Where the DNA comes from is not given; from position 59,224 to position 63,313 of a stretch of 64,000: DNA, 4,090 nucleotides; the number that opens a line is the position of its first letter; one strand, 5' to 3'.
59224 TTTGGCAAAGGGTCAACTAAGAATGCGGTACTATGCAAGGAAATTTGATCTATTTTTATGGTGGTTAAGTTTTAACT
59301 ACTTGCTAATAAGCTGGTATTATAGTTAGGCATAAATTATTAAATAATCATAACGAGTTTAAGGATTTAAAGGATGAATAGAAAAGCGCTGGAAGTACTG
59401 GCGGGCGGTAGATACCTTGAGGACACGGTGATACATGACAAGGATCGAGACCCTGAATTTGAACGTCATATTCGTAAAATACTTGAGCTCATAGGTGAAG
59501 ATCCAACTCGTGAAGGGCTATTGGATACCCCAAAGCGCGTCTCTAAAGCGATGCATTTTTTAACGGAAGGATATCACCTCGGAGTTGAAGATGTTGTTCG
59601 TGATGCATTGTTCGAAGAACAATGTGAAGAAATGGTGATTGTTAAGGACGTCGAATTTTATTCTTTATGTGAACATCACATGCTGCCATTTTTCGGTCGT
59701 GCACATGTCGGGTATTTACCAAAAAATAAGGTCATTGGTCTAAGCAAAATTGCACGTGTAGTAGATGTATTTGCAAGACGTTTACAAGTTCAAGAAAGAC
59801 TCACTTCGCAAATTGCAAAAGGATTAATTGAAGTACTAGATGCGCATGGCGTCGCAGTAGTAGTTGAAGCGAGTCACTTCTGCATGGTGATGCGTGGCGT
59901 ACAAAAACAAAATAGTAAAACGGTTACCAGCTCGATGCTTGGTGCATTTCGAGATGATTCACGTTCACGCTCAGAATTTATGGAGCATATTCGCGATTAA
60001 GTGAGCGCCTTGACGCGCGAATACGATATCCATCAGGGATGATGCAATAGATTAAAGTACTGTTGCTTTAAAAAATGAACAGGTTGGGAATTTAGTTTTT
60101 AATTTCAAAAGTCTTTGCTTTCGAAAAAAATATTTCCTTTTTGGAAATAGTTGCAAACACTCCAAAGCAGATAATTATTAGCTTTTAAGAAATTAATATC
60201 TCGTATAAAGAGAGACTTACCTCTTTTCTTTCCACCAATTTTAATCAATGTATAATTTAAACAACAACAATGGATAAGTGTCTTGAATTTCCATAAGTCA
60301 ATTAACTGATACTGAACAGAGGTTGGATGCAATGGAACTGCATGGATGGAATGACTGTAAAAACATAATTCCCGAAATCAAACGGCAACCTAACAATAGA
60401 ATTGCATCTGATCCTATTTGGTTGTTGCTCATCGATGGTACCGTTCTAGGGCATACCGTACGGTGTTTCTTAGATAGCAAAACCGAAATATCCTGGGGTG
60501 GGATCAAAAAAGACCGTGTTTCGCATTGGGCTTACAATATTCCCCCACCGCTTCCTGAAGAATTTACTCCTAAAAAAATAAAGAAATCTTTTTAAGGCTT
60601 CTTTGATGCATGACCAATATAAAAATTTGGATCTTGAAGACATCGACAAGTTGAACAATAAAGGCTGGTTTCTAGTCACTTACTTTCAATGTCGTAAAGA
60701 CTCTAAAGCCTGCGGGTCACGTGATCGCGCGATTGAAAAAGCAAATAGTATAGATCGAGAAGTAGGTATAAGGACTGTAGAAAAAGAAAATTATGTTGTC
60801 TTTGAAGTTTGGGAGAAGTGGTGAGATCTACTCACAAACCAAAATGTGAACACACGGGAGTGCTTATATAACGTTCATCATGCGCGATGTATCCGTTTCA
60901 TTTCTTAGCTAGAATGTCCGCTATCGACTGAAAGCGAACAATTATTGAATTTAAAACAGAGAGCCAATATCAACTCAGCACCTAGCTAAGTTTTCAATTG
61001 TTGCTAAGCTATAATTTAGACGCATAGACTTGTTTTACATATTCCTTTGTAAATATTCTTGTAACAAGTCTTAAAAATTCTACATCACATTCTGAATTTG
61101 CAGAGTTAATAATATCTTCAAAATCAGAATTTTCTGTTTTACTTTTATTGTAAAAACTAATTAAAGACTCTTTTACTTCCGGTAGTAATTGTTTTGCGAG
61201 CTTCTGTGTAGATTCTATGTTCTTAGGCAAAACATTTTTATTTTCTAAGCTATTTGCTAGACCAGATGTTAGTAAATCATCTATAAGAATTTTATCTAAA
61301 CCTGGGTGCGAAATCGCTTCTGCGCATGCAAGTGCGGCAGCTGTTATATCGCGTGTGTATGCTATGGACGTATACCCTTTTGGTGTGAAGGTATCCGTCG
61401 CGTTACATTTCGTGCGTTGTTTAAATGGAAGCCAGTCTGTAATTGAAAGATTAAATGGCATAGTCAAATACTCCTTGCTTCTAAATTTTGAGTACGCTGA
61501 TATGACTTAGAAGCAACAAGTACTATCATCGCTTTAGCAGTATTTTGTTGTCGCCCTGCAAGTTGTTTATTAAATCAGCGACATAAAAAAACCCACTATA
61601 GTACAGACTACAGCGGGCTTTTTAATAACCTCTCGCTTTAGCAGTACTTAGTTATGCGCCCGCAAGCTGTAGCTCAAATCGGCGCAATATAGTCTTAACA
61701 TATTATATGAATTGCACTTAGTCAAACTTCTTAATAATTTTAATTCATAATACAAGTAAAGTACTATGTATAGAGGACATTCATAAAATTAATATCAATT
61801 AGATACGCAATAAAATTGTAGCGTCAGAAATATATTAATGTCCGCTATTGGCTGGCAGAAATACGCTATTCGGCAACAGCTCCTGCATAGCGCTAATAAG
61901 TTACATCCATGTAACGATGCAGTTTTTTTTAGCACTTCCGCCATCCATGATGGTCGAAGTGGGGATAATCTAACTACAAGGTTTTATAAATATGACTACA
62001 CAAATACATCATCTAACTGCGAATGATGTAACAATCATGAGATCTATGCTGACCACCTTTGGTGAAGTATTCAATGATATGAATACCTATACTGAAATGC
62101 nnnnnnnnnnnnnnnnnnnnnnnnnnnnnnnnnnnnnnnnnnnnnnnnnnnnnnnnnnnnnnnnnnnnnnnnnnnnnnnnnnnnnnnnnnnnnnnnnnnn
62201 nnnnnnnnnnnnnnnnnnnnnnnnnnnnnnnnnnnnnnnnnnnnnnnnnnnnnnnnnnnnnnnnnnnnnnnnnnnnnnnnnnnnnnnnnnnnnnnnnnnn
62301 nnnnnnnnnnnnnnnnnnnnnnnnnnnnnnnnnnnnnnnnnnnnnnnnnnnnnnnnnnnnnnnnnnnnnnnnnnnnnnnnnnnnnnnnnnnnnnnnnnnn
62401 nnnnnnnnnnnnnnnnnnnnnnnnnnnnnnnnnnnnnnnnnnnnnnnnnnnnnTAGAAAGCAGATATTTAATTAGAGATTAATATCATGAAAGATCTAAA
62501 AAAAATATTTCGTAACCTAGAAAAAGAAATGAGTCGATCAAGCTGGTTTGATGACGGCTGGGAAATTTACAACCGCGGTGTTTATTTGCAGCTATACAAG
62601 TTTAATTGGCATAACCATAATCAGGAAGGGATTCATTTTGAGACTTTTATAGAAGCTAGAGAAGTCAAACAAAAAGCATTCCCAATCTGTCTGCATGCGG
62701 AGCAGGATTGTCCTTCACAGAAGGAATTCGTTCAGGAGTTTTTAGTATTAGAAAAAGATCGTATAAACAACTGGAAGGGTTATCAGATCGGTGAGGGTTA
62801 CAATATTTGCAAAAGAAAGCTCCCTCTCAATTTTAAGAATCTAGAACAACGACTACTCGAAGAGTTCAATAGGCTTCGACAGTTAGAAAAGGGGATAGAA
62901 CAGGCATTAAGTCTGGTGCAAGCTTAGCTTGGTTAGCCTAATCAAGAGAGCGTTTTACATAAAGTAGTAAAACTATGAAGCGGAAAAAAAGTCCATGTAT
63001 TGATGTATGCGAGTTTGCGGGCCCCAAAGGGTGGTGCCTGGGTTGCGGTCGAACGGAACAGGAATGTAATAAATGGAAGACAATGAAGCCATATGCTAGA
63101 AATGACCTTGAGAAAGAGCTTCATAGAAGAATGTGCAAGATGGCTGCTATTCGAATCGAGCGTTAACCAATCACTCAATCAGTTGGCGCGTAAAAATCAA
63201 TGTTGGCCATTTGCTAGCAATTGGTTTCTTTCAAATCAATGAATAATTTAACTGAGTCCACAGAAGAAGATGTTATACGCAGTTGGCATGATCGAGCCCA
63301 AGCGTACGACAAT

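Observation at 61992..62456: Chromosomal AAC(3)-I-like aminoglycoside acetyltransferase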

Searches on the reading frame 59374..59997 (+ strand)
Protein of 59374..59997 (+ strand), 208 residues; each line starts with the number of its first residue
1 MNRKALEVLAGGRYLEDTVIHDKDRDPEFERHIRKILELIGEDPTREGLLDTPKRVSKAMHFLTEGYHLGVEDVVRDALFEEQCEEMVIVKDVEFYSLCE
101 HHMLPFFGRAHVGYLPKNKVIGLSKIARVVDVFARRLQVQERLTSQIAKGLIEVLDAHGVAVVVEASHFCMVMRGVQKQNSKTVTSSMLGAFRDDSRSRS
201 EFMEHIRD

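Call 18: list_cluster_members(proteins=[P0001, window:59374-59997:+, window:62487-62924:+, window:61009-61467:-])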
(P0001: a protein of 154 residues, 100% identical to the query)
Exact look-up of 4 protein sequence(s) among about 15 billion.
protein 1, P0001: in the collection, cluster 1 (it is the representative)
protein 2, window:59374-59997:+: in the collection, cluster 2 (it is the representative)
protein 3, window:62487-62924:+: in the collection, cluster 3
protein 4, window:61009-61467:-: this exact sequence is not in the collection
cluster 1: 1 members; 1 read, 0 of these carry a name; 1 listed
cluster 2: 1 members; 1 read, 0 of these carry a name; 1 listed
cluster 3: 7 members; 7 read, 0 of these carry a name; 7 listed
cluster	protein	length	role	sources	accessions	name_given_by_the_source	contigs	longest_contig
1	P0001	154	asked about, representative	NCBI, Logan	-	-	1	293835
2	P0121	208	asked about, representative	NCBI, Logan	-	-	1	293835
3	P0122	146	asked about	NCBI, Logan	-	-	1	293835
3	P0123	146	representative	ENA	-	-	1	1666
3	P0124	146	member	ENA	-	-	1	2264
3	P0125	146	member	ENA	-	-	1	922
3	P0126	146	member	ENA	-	-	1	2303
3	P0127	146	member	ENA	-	-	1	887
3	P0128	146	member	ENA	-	-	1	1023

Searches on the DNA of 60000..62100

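Call 54: search_rna_families(source=window, start=60000, end=62100, threshold=evalue, max_evalue=1)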
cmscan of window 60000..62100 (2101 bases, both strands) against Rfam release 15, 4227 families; matches with E-value up to 1: 5.
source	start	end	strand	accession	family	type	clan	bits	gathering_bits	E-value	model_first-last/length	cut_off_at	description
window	61617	61695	-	RF00521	SAM_alpha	Cis-reg; riboswitch;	-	25.2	36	0.0054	1-79/79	no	Alpha-proteobacteria SAM riboswitch aptamer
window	61583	61657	-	RF00514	His_leader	Cis-reg; leader;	-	25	49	0.25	1-126/126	no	Histidine operon leader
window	61585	61654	-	RF02618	SSRC34_2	Gene; sRNA;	-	23.8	48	0.52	1-125/125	no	Streptococcus sRNA 34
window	61586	61715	+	RF02424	Bp2_287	Gene; sRNA;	-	18.6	70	0.23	1-174/174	no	Burkholderia sRNA Bp2_Cand287_SIPHT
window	60145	60198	+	RF00023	tmRNA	Gene;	CL00001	8.9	47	0.72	85-140/374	no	transfer-messenger RNA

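Call 57: search_rna_families(source=window, start=61440, end=61760, threshold=evalue, max_evalue=10, show_alignments=4)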
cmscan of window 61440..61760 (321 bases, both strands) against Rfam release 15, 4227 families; matches with E-value up to 10: 11.
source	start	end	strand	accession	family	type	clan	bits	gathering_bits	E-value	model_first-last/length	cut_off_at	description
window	61617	61695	-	RF00521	SAM_alpha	Cis-reg; riboswitch;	-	25.2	36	0.00082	1-79/79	no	Alpha-proteobacteria SAM riboswitch aptamer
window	61583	61657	-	RF00514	His_leader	Cis-reg; leader;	-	25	49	0.038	1-126/126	no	Histidine operon leader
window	61585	61654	-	RF02618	SSRC34_2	Gene; sRNA;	-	23.8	48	0.08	1-125/125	no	Streptococcus sRNA 34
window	61524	61588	-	RF01726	SAM-II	Cis-reg; riboswitch;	-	18.7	44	0.34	1-60/60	no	SAM-II riboswitch aptamer (SAM-II long loop)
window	61586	61715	+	RF02424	Bp2_287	Gene; sRNA;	-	18.6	70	0.035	1-174/174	no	Burkholderia sRNA Bp2_Cand287_SIPHT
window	61579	61655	-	RF02063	STnc350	Gene; sRNA;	-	17.3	60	0.91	1-68/68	no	Salmonella enterica sRNA STnc350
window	61483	61665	-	RF01262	snR44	Gene; snRNA; snoRNA; HACA-box;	CL00035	15.1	33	1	1-211/211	no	Small nucleolar RNA snR44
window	61543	61626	+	RF00513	Trp_leader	Cis-reg; leader;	-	14.2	41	3.3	1-100/100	no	Tryptophan operon leader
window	61513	61591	-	RF00521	SAM_alpha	Cis-reg; riboswitch;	-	13.2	36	1.5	1-79/79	no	Alpha-proteobacteria SAM riboswitch aptamer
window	61628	61691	-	RF01726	SAM-II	Cis-reg; riboswitch;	-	13.1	44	8.3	1-60/60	no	SAM-II riboswitch aptamer (SAM-II long loop)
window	61440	61499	+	RF01619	ceN115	Gene; sRNA;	-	11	44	9.6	84-159/159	5'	C. elegans sRNA ceN115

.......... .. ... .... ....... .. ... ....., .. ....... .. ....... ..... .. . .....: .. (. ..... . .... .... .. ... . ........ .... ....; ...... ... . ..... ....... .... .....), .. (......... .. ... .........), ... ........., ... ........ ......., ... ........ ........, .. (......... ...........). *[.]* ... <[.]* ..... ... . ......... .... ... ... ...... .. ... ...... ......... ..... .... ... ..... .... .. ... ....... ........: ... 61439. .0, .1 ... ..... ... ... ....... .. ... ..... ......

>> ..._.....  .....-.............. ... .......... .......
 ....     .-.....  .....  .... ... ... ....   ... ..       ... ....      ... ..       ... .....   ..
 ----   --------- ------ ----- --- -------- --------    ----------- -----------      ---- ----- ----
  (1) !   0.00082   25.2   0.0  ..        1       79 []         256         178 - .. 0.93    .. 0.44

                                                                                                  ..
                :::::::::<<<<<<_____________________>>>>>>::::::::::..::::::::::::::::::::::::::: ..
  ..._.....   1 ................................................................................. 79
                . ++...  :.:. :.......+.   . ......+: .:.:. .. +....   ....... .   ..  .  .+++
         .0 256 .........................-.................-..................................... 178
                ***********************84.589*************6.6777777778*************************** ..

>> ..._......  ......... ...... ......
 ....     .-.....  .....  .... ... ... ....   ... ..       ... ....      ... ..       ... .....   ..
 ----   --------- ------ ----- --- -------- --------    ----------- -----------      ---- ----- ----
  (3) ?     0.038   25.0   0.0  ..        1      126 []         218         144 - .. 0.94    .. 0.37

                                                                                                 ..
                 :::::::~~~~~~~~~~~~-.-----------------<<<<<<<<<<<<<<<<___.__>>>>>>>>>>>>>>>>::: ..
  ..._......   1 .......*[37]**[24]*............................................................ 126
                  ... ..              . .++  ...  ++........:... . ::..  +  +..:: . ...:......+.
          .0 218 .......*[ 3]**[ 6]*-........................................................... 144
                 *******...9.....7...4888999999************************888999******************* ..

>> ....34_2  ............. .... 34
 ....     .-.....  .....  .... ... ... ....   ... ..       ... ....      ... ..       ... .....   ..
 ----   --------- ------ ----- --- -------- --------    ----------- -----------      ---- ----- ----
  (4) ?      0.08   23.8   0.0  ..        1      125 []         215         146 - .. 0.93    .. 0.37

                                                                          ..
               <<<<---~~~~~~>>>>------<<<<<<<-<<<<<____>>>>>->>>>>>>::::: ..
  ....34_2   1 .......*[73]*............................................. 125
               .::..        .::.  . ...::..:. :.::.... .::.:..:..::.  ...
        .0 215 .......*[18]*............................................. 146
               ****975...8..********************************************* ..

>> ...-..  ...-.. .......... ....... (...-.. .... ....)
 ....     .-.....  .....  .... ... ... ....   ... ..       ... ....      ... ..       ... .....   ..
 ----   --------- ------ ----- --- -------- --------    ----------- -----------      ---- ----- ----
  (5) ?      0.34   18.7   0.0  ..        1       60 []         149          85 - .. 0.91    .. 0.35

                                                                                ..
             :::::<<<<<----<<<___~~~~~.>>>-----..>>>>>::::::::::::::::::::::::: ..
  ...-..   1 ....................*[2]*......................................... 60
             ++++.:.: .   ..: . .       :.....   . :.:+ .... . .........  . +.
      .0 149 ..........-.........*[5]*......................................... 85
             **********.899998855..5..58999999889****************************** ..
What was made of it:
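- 61469..61725 (-): 5' leader of orf152, which is the 'repeat-rich spacer'. On the minus strand, in order: promoter-like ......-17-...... (61725->61697); SAM-II-like aptamer 2 (61695->61617); intrinsic terminator (61627->61586); SAM-II-like aptamer 1 (61588->61524); anti-SD hairpin (61522-61507 / 61484-61469) covering AAGGAG. RF00521 at 25.2 bits and RF01726 at 18.7 bits, both full-length but below gathering (calls 54, 57).
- Tried and rejected: The signal turned out to be on the minus strand (calls 54, 57).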

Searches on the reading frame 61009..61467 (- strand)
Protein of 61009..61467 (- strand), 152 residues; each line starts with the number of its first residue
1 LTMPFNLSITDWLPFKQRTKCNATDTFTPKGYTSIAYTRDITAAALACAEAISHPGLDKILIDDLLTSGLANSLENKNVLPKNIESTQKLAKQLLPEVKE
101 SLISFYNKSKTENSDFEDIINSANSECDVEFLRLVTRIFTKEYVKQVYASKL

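Call 4: search_protein_families(library=pfam, proteins=[window:61009-61467:-], max_evalue=0.01)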
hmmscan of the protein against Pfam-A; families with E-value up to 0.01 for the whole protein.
window:61009-61467:- (152 aa): 0 families

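Call 51: search_protein_families(library=ncbifam, proteins=[window:61009-61467:-], max_evalue=0.01)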
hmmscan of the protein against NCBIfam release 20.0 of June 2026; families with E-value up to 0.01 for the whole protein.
window:61009-61467:- (152 aa): 0 families

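Call 52: search_protein_families(library=padloc, proteins=[window:61009-61467:-], max_evalue=0.01)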
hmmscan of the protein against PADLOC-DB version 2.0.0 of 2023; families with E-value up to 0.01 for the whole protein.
window:61009-61467:- (152 aa): 0 families
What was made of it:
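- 61009..61461 (-): orf152/150, a divergent neighbour of unknown function (not part of aac). No family in Pfam, NCBIfam or PADLOC (calls 4, 51, 52).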

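Call 76: search_protein_representatives(protein=window:61009-61461:-)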
Query: 150 residues. Proteins with E-value up to 0.001 (for the whole library): 17; up to 1e-10: 10; up to 1e-30: 1. The best 17 are listed.
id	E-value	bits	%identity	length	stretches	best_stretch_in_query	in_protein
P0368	1.8e-66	238.7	74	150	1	1-148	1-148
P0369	1.5e-29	119.1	47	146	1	4-145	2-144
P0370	8.0e-28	113.6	58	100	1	51-149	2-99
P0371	1.5e-17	80.3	37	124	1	30-145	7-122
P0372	3.0e-17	79.3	39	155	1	35-145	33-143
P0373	2.9e-16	76.1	41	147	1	36-146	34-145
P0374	1.4e-14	70.6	35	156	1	5-147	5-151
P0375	2.5e-14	69.9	41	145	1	33-144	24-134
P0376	3.9e-12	62.8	33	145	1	2-144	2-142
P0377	2.2e-11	60.3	33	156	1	39-147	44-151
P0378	1.4e-09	54.5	25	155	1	4-150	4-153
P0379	3.0e-08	50.1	27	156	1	40-146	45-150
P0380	6.4e-07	45.9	40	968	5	102-133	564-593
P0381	3.2e-04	37.1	28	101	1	64-145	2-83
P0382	3.4e-04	37.0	32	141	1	40-145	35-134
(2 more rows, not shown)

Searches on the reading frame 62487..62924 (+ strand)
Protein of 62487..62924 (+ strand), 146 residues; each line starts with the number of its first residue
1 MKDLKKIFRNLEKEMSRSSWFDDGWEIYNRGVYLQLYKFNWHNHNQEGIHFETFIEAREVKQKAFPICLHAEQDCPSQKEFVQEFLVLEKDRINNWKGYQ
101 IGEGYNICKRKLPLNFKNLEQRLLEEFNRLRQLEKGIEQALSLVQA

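Call 4: search_protein_families(library=pfam, proteins=[window:62487-62924:+], max_evalue=0.01)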
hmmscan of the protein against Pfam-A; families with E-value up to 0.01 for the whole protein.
window:62487-62924:+ (146 aa): 0 families

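Call 51: search_protein_families(library=ncbifam, proteins=[window:62487-62924:+], max_evalue=0.01)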
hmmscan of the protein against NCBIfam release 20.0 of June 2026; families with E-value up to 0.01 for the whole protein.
window:62487-62924:+ (146 aa): 0 families

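Call 52: search_protein_families(library=padloc, proteins=[window:62487-62924:+], max_evalue=0.01)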
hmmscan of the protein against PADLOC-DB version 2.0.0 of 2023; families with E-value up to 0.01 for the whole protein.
window:62487-62924:+ (146 aa): 0 families

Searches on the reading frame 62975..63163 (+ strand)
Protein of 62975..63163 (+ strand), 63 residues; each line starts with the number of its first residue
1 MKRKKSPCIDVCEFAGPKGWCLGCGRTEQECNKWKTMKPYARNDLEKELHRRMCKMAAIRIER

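Call 4: search_protein_families(library=pfam, proteins=[window:62975-63163:+], max_evalue=0.01)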
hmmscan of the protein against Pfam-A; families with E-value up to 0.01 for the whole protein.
window:62975-63163:+ (63 aa): 1 family
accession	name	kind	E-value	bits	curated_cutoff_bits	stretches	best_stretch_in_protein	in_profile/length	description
PF06945.18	DUF1289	-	3.3e-14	52.9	27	1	6-52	1-46/47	Protein of unknown function (DUF1289)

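Call 51: search_protein_families(library=ncbifam, proteins=[window:62975-63163:+], max_evalue=0.01)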
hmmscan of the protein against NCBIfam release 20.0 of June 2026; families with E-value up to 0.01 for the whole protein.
window:62975-63163:+ (63 aa): 0 families
